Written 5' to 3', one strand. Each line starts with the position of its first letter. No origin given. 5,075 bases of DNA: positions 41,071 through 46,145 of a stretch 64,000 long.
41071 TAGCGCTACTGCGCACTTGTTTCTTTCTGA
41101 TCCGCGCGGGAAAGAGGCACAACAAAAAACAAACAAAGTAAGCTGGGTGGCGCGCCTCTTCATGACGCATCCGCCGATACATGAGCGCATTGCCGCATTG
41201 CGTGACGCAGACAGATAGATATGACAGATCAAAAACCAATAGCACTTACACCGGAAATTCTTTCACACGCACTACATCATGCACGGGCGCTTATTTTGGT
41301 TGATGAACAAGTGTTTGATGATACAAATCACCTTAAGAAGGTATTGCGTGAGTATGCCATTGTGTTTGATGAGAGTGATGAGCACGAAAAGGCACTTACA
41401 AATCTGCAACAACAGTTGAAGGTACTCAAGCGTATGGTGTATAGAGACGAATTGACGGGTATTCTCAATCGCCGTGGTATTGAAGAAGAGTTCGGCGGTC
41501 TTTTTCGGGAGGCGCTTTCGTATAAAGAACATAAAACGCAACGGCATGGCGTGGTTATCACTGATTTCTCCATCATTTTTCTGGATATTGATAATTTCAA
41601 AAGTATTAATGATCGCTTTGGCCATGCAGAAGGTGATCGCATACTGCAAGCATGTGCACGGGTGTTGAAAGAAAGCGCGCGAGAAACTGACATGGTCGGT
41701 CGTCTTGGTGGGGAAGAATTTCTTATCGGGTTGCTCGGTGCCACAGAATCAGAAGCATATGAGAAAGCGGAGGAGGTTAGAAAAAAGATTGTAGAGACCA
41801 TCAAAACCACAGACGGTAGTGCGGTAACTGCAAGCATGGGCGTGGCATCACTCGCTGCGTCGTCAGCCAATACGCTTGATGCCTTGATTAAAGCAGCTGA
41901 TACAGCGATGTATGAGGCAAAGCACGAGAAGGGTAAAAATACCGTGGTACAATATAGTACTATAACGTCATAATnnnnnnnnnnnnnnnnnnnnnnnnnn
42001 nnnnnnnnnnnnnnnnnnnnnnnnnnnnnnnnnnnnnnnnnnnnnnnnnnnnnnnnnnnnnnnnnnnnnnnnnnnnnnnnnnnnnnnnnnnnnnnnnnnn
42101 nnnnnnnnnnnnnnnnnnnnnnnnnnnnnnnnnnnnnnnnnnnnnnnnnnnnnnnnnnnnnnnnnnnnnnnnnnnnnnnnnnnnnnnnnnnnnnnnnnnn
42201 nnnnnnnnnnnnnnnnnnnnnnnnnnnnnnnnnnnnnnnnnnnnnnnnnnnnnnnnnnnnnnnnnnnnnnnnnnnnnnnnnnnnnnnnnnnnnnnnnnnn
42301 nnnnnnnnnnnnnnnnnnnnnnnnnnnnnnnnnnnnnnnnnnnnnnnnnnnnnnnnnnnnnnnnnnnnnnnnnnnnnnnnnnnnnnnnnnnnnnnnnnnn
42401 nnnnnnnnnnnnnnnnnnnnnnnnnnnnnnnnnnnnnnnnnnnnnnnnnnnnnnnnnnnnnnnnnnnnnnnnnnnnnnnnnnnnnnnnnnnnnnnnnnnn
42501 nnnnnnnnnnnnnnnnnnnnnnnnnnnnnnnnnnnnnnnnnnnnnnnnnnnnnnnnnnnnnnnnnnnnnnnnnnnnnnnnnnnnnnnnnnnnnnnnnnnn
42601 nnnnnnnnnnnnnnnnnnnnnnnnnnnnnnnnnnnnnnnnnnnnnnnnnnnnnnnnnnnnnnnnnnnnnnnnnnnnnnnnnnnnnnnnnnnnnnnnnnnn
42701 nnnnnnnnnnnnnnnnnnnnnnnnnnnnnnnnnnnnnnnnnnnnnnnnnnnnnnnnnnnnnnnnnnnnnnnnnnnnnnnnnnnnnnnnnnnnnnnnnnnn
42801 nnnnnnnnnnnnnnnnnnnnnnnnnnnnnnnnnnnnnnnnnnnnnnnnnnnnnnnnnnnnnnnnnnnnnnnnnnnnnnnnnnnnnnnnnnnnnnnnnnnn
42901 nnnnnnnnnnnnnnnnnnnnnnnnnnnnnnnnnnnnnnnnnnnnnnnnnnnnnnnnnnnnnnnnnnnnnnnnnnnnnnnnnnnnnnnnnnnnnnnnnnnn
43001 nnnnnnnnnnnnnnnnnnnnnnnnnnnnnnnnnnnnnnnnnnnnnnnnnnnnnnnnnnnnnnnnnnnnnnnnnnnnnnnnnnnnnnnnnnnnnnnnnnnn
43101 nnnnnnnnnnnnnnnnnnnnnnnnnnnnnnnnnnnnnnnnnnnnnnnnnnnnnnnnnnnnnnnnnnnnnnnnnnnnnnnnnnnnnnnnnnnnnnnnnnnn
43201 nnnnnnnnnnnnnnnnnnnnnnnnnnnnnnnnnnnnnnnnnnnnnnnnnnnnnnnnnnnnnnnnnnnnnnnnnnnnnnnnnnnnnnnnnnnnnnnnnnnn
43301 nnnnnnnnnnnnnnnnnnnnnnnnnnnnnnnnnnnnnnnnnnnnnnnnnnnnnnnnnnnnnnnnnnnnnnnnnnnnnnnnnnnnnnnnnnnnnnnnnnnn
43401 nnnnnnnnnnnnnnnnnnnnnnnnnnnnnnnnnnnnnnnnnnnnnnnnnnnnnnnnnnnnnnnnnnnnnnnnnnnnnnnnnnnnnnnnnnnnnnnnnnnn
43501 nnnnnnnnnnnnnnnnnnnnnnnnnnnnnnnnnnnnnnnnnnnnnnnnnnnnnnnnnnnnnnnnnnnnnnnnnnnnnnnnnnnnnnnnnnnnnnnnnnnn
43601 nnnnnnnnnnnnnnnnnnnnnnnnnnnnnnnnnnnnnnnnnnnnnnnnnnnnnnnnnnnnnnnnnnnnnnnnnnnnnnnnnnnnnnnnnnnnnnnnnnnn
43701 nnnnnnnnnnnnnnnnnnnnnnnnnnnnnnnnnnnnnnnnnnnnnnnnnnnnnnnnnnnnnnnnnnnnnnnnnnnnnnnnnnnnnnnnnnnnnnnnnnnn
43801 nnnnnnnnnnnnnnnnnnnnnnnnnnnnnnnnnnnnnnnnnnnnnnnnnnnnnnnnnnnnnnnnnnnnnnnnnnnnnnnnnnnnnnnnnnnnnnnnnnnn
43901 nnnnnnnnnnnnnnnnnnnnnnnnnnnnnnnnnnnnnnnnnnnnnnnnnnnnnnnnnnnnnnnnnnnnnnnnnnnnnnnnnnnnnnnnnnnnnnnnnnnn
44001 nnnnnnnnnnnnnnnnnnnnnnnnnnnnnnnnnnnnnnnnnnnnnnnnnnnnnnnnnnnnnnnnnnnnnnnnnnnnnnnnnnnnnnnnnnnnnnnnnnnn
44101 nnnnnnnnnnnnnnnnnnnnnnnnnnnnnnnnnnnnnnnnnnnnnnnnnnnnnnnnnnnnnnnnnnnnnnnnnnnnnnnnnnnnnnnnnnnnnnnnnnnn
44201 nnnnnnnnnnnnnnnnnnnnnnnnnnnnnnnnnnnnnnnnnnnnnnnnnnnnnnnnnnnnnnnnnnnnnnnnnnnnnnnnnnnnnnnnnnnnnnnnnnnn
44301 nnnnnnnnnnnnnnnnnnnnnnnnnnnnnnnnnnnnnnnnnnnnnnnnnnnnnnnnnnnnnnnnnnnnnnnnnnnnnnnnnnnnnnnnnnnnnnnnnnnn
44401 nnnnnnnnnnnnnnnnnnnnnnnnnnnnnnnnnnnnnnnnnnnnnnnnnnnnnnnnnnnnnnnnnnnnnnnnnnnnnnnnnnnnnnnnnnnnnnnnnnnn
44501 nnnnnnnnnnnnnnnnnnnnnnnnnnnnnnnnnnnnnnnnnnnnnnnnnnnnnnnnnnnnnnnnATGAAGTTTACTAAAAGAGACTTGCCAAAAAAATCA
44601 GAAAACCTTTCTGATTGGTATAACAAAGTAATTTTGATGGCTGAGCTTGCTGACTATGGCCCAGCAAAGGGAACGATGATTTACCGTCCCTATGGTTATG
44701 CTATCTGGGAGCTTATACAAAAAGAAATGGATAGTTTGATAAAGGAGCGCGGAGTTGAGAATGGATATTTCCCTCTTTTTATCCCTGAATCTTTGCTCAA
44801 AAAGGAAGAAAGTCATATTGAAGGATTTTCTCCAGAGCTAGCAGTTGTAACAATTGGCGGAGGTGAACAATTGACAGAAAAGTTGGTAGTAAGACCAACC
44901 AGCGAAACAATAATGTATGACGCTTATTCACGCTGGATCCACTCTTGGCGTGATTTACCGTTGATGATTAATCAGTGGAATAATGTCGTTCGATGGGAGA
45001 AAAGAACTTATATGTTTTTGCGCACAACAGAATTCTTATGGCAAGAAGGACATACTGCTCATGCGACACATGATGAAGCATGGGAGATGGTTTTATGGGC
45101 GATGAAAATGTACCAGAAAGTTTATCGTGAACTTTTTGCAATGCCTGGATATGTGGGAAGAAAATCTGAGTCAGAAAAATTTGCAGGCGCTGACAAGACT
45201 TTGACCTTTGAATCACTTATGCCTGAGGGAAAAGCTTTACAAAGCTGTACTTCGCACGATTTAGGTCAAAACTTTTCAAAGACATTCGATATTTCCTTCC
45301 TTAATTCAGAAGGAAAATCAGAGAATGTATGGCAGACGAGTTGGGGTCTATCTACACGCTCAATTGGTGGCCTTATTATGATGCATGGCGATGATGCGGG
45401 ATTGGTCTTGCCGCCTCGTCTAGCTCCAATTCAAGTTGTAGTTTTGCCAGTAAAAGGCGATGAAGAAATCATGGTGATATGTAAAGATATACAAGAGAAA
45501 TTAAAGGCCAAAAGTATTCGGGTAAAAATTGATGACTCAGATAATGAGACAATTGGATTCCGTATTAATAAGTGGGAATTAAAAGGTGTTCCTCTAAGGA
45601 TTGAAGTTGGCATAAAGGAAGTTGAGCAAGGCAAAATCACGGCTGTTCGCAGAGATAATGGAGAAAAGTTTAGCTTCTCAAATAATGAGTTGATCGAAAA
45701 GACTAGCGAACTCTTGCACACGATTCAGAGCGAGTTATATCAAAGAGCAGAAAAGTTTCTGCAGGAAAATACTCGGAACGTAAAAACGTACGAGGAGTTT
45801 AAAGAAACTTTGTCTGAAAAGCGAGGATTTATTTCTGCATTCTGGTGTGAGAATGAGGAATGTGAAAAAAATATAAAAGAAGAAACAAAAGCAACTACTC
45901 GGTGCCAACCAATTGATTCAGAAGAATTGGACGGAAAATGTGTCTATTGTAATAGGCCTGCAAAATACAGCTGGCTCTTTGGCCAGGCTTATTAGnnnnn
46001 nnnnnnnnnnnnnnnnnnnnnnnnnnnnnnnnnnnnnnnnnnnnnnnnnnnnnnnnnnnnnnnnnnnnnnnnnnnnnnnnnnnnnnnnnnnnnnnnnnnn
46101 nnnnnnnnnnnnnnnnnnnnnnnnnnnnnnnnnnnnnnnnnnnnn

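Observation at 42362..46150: Lower-GC islet: frameshifted serine recombinase, Pro T-box, stand-alone Trbp111 (CsaA), archaeal-type ProRS and tRNA-Ser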

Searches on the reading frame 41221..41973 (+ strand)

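Call 7: search_protein_families(library=pfam, proteins=[window:41221-41973:+])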
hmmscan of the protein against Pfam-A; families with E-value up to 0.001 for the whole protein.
window:41221-41973:+ (250 aa): 1 family
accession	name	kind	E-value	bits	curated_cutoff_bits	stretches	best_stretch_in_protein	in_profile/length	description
PF00990.26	GGDEF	-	8.7e-39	133.3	23.8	1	74-238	2-159/161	Diguanylate cyclase, GGDEF domain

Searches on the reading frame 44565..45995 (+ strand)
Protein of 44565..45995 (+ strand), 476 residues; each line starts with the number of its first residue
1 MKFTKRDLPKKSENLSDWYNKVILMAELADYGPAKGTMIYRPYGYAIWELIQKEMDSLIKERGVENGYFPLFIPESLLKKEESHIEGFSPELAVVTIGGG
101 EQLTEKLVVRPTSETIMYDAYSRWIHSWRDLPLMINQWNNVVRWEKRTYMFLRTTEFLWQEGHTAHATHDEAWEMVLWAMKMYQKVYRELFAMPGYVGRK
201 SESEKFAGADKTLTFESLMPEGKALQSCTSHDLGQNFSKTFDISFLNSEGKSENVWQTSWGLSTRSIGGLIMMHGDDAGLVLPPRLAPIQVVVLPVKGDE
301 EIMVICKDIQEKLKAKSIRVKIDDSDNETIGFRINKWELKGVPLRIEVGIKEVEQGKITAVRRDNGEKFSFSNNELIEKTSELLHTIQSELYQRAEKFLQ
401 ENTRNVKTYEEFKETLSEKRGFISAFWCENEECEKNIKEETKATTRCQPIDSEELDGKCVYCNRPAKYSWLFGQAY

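Call 7: search_protein_families(library=pfam, proteins=[window:44565-45995:+])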
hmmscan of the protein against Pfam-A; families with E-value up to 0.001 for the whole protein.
window:44565-45995:+ (476 aa): 3 families
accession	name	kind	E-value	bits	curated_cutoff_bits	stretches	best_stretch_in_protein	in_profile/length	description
PF03129.25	HGTP_anticodon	-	7.2e-24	84.2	21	1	290-382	1-93/94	Anticodon binding domain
PF09180.16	ProRS-C_1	-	3e-22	79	31.5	1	409-476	1-71/71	Prolyl-tRNA synthetase, C-terminal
PF00587.30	tRNA-synt_2b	-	8.3e-22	78.5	29.3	1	104-268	8-173/179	tRNA synthetase class II core domain (G, H, P, S and T)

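Call 9: find_encoding_contigs(protein=window:44565-45995:+, flank=10000, max_places=10)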
Protein window:44565-45995:+ (476 aa): no gene with exactly this product is on record in the collection.

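Call 10: find_homologous_proteins(query=window:44565-45992:+)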
Query window:44565-45992:+ (476 aa): 8000 proteins with E <= 0.001 among 8000 candidates; the best 120 are listed.
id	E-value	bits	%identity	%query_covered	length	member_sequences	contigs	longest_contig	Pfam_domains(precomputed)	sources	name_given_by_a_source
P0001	0.0e+0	1101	100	100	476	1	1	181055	PF03129.26,PF00587.31,PF09180.17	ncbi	-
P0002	3.4e-284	961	85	100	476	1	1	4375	PF03129.26,PF00587.31,PF09180.17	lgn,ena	-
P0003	1.1e-274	929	81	100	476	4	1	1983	PF03129.26,PF00587.31,PF09180.17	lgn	-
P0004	2.1e-274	929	83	100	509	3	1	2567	PF03129.26,PF00587.31,PF09180.17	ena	-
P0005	6.6e-274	927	82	100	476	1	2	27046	PF03129.26,PF00587.31,PF09180.17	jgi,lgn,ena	-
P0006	8.9e-274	926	82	100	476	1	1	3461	PF03129.26,PF00587.31,PF09180.17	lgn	-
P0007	9.6e-274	926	81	100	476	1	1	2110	PF03129.26,PF00587.31,PF09180.17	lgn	-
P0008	5.4e-271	917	81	100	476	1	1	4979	PF03129.26,PF00587.31,PF09180.17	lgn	-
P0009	1.2e-270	916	81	100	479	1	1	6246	PF03129.26,PF00587.31,PF09180.17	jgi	-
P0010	2.3e-269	912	80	100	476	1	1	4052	PF03129.26,PF00587.31,PF09180.17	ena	-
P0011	6.5e-269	910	80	100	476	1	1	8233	PF03129.26,PF00587.31,PF09180.17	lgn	-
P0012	8.3e-269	910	80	100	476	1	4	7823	PF03129.26,PF00587.31,PF09180.17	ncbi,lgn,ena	-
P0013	2.9e-268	908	79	100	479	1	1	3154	PF03129.26,PF00587.31,PF09180.17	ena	-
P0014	3.2e-268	908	79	100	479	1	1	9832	PF03129.26,PF00587.31,PF09180.17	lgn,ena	-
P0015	1.4e-267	906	79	100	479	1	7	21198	PF03129.26,PF00587.31,PF09180.17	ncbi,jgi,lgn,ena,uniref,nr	ncbi:MAG: proline--tRNA ligase [Candidatus Buchananbacteria bacterium RIFCSPLOWO2_01_FULL_46_12]|uni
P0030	4.1e-255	865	80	95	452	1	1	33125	PF03129.26,PF00587.31,PF09180.17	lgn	-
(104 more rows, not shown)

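Call 11: find_encoding_contigs(protein=P0001, flank=10000, max_places=5)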
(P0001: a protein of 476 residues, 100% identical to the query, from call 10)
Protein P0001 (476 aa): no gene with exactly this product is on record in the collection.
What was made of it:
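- Tried and rejected: Exact look-ups of the window's ProRS in the contig index found nothing (calls 9, 11).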

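Call 12: find_encoding_contigs(protein=P0005, flank=10000, max_places=5)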
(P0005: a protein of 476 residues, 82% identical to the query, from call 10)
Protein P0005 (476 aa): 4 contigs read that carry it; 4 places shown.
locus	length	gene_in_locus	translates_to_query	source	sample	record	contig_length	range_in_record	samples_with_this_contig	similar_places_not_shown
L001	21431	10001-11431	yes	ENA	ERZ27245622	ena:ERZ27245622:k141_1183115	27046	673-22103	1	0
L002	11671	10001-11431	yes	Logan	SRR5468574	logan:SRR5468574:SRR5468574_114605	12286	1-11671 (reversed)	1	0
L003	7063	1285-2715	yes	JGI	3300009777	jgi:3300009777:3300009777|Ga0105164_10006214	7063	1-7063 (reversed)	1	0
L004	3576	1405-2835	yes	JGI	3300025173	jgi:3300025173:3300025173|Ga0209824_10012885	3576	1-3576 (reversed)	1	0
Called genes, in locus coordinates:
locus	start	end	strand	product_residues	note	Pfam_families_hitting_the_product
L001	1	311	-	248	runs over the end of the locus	PF02826:2-Hacid_dh_C, PF03446:NAD_binding_2 (weak), PF03807:F420_oxidored, PF07991:KARI_N, PF02153:PDH_N, PF22616:HMD_N (weak), PF20463:PDH_C (weak), PF26213:TYRAAT1_C (weak)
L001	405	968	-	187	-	PF00800:PDT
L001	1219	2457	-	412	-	PF01702:TGT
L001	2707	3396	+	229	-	PF02585:PIG-L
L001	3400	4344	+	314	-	PF00535:Glycos_transf_2, PF10111:Glyco_tranf_2_2 (weak), PF13506:Glyco_transf_21 (weak), PF13641:Glyco_tranf_2_3, PF13632:Glyco_trans_2_3 (weak)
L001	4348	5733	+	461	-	PF01451:LMWPc, PF00535:Glycos_transf_2, PF13641:Glyco_tranf_2_3, PF13632:Glyco_trans_2_3 (weak)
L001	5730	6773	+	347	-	PF01170:UPF0020, PF01555:N6_N4_Mtase (faint), PF03602:Cons_hypoth95, PF05175:MTS, PF13649:Methyltransf_25 (weak), PF13847:Methyltransf_31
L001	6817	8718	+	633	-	PF00535:Glycos_transf_2, PF13641:Glyco_tranf_2_3 (weak), PF13439:Glyco_transf_4, PF20706:GT4-conflict (weak), PF00534:Glycos_transf_1, PF13692:Glyco_trans_1_4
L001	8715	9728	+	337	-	-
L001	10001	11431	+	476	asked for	PF00587:tRNA-synt_2b, PF03129:HGTP_anticodon, PF09180:ProRS-C_1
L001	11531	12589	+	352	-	PF06723:MreB_Mbl, PF00022:Actin (faint), PF00012:HSP70, PF14450:FtsA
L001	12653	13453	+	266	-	PF04085:MreC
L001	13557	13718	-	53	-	-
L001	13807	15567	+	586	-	PF03717:PBP_dimer, PF00905:Transpeptidase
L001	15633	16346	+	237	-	PF01300:Sua5_yciO_yrdC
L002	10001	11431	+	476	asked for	PF00587:tRNA-synt_2b, PF03129:HGTP_anticodon, PF09180:ProRS-C_1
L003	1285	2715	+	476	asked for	PF00587:tRNA-synt_2b, PF03129:HGTP_anticodon, PF09180:ProRS-C_1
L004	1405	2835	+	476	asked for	PF00587:tRNA-synt_2b, PF03129:HGTP_anticodon, PF09180:ProRS-C_1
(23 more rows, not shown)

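Call 15: find_related_loci(query=window:44565-45992:+, collection=genome_contigs, flank=6000)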
Query window:44565-45992:+ (476 aa) in genome_contigs; peptide patterns used: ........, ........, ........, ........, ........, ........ (x = any residue, [..] = any of these).
73 stretches matched a pattern; 57 encode a relative of the query (tblastn E <= 1e-3); 56 distinct loci.
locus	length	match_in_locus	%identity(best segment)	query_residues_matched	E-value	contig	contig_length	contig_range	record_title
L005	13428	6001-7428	76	1-476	0e+0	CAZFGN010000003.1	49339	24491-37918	MAG TPA_asm: uncultured Candidatus Saccharibacteria bacterium isolate binchicken_co95_64 genome assembly, contig: NODE_1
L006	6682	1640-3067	73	1-476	0e+0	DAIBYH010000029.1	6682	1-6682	MAG TPA_asm: Candidatus Parcubacteria bacterium isolate clean5438 NODE_29_length_6682_cov_3.374868, whole genome shotgun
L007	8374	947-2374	72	1-476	0e+0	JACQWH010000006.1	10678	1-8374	MAG: Candidatus Uhrbacteria bacterium isolate NC_groundwater_1484_Ag_S-0.65um_49_37 S_p65_S5_coassembly_k141_505732, who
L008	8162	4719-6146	73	1-476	0e+0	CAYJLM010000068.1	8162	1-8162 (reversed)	MAG TPA_asm: uncultured Gammaproteobacteria bacterium isolate ERP124720_co1_154 genome assembly, contig: NODE_9937_lengt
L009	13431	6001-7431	71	1-476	0e+0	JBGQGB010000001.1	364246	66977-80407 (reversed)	MAG: Candidatus Doudnabacteria bacterium isolate OBJ2_061818_090_38 k141_512501_length_364246_cov_22.5027, whole genome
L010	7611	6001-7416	71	5-476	0e+0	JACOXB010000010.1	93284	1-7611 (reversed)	MAG: Candidatus Colwellbacteria bacterium isolate NC_groundwater_142_Ag_S-0.1um_47_15 S4_GD2017_2_S1_scaffold_888, whole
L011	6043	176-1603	66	1-476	0e+0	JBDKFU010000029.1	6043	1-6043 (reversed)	MAG: Candidatus Parcubacteria bacterium isolate farmington_2019_sw_WHONDRS-S19S_0053_B_bin.127 scaffold_1865010, whole g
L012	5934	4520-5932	67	5-475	0e+0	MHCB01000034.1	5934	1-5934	MAG: Candidatus Blackburnbacteria bacterium RIFCSPHIGHO2_12_FULL_44_25 rifcsphigho2_12_scaffold_78575, whole genome shot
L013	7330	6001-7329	69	1-443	0e+0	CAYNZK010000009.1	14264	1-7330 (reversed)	MAG TPA_asm: uncultured Candidatus Saccharibacteria bacterium isolate ERP125453_co1_532 genome assembly, contig: NODE_45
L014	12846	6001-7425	65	6-476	0e+0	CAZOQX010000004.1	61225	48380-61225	MAG TPA_asm: uncultured Candidatus Saccharibacteria bacterium isolate SRP200132_co1_772 genome assembly, contig: NODE_70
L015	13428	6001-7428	73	1-476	0e+0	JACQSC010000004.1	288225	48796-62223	MAG: Candidatus Uhrbacteria bacterium isolate NC_groundwater_1375_Ag_S-0.2um_48_664 S_p2_S4_coassembly_k141_1025807, who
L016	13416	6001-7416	71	5-476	0e+0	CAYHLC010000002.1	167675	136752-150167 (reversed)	MAG TPA_asm: uncultured Candidatus Saccharibacteria bacterium isolate ERP119705_co13_82 genome assembly, contig: NODE_78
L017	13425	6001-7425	64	1-476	0e+0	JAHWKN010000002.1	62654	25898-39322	MAG: Candidatus Parcubacteria bacterium isolate 0813_bin18 NODE_2_length_62654_cov_5.847762, whole genome shotgun sequen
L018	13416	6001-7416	56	6-476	0e+0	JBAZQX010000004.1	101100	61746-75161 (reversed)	MAG: Candidatus Doudnabacteria bacterium isolate SO_2017_SWC_9 scaffold_239_c1_LP-4_2017, whole genome shotgun sequence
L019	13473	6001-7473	51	3-476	6e-171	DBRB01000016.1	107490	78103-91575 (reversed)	MAG TPA_asm: candidate division WWE3 bacterium UBA1379 UBA1379_contig_375, whole genome shotgun sequence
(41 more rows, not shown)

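Call 51: search_protein_families(library=ncbifam, proteins=[window:44565-45992:+])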
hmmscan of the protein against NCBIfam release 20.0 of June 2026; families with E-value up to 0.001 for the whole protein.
window:44565-45992:+ (476 aa): 10 families
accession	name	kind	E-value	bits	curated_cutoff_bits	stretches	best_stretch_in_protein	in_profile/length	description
TIGR00408.1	proS_fam_I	equivalog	7.4e-181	602.2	437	1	10-476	3-475/475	proline--tRNA ligase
NF006625.0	PRK09194.1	equivalog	1.9e-31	109.6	558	2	232-379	410-557/559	proline--tRNA ligase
NF008979.1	PRK12325.1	exception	5e-30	104.7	550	2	233-379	288-435/437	proline--tRNA ligase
TIGR00409.1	proS_fam_II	equivalog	2.4e-25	89.4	306.7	2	232-380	416-565/568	proline--tRNA ligase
TIGR00418.1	thrS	equivalog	2.6e-25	89.4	383.65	2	237-380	422-561/565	threonine--tRNA ligase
NF003068.0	PRK03991.1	equivalog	1e-18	67.1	484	1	239-383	443-591/613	threonine--tRNA ligase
NF011500.0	PRK14938.1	equivalog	1.2e-11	44.2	362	1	280-381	266-364/387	Ser-tRNA(Thr) hydrolase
NF003211.1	PRK04173.1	equivalog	3.3e-11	42.7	312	1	96-375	152-449/454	glycine--tRNA ligase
TIGR00389.1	glyS_dimeric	equivalog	5.6e-10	38.4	243.3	1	280-378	463-559/565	glycine--tRNA ligase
NF011484.0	PRK14894.1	equivalog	1.3e-05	23.5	1050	1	280-361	426-507/539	glycine--tRNA ligase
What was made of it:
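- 44565..45995 (+): proS: an archaeal/eukaryotic-type prolyl-tRNA synthetase. It starts 5 nt after the csaA stop codon. Calls 7, 10 and 51.
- Checked: ORF 44565-45995 matches TIGR00408 proS_fam_I (602 bits, cut-off 437) and has the ProRS-C_1 domain (calls 7, 51).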

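Call 58: find_related_loci(query=window:44565-45992:+, collection=viral_contigs, flank=8000)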
Query window:44565-45992:+ (476 aa) in viral_contigs; peptide patterns used: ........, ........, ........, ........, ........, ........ (x = any residue, [..] = any of these).
No stretch of DNA in the collection matches any of the patterns.

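Call 81: find_encoding_contigs(protein=P0030, flank=10000, max_places=2)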
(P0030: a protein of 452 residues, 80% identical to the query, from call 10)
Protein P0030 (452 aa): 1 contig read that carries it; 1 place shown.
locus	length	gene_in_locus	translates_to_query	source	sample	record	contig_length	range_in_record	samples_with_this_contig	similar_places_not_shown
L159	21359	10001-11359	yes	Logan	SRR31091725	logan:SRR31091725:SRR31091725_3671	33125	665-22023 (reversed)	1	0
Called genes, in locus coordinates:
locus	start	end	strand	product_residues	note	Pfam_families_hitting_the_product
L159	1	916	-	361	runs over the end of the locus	PF00162:PGK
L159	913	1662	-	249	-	PF00121:TIM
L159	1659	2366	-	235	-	PF00535:Glycos_transf_2, PF13641:Glyco_tranf_2_3 (weak)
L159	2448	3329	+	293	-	PF02481:DNA_processg_A, PF17782:WHD_DprA (weak)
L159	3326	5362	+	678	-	PF01751:Toprim, PF01131:Topoisom_bac, PF01396:Zn_ribbon_Top1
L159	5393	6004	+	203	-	PF00908:dTDP_sugar_isom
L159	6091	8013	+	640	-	PF13328:HD_4, PF01966:HD, PF04607:RelA_SpoT, PF02824:TGS, PF19296:RelA_AH (weak), PF28438:RelA_RIS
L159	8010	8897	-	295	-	PF02195:ParB_N, PF17762:HTH_ParB, PF23552:ParB_C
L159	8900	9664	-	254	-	PF00142:Fer4_NifH (faint), PF01656:CbiA, PF02374:ArsA_ATPase (faint), PF06564:CBP_BcsQ, PF09140:MipZ (weak), PF10609:ParA, PF13614:AAA_31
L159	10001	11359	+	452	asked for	PF00587:tRNA-synt_2b, PF03129:HGTP_anticodon, PF09180:ProRS-C_1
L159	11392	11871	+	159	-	PF12570:DUF3750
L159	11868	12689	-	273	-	PF00763:THF_DHG_CYH, PF02882:THF_DHG_CYH_C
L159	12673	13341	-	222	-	PF01300:Sua5_yciO_yrdC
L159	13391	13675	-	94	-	PF00886:Ribosomal_S16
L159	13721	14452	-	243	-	PF22935:RM44_endonuclase (weak), PF14622:Ribonucleas_3_3, PF00636:Ribonuclease_3, PF00035:dsrm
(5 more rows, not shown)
